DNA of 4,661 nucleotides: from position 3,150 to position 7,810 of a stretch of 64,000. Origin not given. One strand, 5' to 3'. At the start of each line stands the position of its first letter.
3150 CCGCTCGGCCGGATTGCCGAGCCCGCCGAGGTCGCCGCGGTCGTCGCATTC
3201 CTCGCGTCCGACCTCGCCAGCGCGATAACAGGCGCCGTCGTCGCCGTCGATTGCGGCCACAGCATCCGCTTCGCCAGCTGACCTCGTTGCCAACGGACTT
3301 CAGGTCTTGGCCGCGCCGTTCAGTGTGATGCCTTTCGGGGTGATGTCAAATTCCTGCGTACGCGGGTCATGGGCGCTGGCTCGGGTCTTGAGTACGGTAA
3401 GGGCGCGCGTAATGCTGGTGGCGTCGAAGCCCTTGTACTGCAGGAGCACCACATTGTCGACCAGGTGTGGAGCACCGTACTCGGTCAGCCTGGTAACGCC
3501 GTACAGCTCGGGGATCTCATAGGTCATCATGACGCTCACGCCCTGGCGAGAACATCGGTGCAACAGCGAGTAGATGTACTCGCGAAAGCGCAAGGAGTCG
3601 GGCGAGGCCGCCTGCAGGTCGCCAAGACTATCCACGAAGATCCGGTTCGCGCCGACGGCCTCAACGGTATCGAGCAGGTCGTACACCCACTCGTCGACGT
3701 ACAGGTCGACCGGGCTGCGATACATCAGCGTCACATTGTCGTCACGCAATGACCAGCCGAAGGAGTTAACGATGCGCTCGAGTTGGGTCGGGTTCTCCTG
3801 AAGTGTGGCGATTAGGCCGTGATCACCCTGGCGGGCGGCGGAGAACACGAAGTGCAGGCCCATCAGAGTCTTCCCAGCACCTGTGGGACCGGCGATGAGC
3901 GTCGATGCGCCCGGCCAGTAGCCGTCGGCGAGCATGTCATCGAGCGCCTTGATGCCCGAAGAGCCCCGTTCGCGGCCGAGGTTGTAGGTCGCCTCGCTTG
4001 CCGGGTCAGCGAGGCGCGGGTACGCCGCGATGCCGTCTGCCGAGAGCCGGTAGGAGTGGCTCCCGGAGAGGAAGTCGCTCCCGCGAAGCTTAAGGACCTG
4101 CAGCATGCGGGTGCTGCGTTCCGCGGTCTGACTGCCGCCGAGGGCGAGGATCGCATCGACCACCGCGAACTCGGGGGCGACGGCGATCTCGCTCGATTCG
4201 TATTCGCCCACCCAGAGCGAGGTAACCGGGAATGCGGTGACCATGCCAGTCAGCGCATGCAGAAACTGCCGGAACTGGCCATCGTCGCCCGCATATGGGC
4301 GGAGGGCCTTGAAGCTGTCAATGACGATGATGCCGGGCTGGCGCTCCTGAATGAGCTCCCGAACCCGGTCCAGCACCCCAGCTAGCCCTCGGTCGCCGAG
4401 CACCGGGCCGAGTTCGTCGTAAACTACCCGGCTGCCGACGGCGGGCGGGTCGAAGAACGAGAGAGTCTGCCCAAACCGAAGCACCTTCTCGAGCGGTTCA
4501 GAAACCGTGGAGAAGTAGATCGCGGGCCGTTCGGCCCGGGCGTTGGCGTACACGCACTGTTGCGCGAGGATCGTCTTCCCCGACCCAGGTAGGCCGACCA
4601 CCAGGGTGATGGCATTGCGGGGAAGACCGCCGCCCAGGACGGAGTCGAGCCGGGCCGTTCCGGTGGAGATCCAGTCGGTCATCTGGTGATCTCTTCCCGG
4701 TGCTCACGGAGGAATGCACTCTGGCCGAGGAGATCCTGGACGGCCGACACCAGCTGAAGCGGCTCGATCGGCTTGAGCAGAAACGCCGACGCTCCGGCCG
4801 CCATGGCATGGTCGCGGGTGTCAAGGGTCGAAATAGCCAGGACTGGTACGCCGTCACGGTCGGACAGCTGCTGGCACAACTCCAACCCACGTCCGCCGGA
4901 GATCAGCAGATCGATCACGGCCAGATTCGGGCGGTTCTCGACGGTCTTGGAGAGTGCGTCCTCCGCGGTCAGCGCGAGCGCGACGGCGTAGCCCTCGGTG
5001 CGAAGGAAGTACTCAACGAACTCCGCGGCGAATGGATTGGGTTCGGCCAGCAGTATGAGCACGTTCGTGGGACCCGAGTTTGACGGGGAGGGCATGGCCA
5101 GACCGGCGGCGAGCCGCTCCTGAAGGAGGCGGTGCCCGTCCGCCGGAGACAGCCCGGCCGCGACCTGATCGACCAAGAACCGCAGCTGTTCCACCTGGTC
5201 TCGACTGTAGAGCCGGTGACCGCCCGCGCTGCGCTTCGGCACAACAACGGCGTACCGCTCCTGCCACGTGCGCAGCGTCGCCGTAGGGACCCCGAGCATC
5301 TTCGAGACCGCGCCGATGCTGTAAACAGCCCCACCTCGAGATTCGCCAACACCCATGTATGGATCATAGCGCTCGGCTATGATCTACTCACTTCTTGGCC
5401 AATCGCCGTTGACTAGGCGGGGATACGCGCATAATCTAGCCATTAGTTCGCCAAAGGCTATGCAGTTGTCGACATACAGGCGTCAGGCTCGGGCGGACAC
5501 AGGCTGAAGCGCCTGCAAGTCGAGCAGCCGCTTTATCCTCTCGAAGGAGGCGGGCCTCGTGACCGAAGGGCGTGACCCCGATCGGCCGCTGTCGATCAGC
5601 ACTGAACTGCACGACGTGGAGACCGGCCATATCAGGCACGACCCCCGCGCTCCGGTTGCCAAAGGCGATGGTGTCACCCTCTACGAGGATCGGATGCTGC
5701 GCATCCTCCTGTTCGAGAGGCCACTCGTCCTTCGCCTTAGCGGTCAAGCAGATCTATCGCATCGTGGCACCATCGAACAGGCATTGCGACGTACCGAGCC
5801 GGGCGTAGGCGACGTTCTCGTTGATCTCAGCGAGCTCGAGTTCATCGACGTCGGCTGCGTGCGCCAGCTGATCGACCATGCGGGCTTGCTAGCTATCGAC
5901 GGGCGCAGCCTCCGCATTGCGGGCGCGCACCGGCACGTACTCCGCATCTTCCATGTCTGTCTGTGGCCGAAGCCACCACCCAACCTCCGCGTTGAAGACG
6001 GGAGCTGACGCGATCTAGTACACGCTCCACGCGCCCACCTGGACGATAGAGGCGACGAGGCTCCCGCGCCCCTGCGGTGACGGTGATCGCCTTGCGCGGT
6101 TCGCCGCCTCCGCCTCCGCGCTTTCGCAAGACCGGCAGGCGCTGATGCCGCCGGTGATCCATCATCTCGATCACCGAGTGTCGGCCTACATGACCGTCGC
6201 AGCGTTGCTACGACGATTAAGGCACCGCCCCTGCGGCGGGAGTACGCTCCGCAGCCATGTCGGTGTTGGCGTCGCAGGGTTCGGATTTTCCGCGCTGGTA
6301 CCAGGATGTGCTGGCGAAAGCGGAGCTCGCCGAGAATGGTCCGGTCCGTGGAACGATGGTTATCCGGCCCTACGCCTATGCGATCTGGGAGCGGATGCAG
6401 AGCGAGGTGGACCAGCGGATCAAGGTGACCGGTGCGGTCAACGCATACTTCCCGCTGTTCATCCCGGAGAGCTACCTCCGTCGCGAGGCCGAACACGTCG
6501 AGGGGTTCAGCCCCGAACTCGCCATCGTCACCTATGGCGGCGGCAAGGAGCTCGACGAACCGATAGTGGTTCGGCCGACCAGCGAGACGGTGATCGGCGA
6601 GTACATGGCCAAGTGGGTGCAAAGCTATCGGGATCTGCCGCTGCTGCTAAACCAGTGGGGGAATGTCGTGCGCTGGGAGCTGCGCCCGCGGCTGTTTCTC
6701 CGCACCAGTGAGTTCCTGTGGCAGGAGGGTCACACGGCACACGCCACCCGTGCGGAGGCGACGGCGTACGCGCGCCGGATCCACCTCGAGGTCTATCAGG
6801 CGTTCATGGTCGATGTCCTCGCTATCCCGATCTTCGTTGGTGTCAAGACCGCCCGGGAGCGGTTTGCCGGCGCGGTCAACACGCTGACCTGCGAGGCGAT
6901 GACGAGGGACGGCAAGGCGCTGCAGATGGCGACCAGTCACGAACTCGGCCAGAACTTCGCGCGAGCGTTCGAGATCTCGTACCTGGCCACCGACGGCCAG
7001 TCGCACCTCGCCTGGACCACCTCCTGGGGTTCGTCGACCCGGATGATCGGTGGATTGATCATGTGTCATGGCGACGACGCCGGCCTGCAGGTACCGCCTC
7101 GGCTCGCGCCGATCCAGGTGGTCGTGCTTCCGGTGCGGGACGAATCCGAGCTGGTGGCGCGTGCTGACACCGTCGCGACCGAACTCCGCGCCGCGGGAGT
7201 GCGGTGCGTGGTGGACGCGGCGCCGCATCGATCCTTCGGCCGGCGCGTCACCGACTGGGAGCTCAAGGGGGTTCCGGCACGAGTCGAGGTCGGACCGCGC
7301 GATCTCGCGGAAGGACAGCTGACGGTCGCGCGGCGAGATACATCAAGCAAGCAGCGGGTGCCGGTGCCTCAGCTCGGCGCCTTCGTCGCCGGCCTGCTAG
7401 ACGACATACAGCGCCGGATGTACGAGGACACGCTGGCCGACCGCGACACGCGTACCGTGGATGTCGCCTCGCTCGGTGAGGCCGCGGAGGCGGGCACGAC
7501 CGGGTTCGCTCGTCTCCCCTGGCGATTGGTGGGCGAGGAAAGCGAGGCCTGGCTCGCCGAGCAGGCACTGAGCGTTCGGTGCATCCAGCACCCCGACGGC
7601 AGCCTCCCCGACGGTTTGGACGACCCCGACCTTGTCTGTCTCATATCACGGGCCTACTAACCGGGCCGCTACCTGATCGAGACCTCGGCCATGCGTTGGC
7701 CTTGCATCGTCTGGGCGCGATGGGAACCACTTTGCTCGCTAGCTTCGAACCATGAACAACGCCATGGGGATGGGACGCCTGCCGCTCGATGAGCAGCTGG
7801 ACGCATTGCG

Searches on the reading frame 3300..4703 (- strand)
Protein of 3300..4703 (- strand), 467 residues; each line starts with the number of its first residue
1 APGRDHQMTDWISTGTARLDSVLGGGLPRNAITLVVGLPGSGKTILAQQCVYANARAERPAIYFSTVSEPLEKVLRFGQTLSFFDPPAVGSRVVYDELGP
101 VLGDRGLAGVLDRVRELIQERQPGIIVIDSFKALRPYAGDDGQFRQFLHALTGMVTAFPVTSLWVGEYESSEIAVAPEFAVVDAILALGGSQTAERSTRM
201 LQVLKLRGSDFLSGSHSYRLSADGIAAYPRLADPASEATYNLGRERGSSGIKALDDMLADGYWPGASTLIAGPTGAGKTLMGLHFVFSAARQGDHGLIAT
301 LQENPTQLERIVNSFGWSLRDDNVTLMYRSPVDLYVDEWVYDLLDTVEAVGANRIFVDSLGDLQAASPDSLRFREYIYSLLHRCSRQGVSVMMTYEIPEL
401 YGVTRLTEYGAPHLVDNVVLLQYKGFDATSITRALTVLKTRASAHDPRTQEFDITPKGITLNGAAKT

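Call 58: search_protein_families(library=pfam, proteins=[window:3300-4703:-], max_evalue=0.00001)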
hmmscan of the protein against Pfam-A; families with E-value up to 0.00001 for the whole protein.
window:3300-4703:- (467 aa): 8 families
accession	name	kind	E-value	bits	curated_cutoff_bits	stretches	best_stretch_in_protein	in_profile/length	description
PF06745.19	ATPase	-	1e-61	208.7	26.6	2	249-461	3-226/231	KaiC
PF13481.12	AAA_25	-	4.5e-15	56.2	27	1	9-154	12-176/195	AAA domain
PF00154.27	RecA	-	8.3e-08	32.4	27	0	7-56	28-78/262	recA bacterial DNA recombination protein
PF13401.12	AAA_22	-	1.6e-07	32.2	27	0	31-145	6-102/130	AAA domain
PF13191.12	AAA_16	-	1.8e-07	32.2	32.6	0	19-136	16-146/167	AAA ATPase domain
PF20720.3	nSTAND3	-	5.3e-07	29.9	27.2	0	29-76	16-62/155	Novel STAND NTPase 3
PF03796.21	DnaB_C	-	1.4e-06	28.4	27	0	12-66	2-56/255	DnaB-like helicase C terminal domain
PF09848.15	SLFN-g3_helicase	-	1.8e-06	27.9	24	0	31-76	2-48/354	Schlafen group 3, DNA/RNA helicase domain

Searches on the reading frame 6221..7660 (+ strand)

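Call 58: search_protein_families(library=pfam, proteins=[window:6221-7660:+], max_evalue=0.00001)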
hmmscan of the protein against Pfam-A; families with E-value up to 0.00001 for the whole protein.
window:6221-7660:+ (479 aa): 2 families
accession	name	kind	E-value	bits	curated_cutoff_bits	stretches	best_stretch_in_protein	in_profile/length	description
PF03129.25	HGTP_anticodon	-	1e-20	74.1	21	1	299-389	1-91/94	Anticodon binding domain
PF00587.30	tRNA-synt_2b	-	8.1e-13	49.3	29.3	1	110-277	6-173/179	tRNA synthetase class II core domain (G, H, P, S and T)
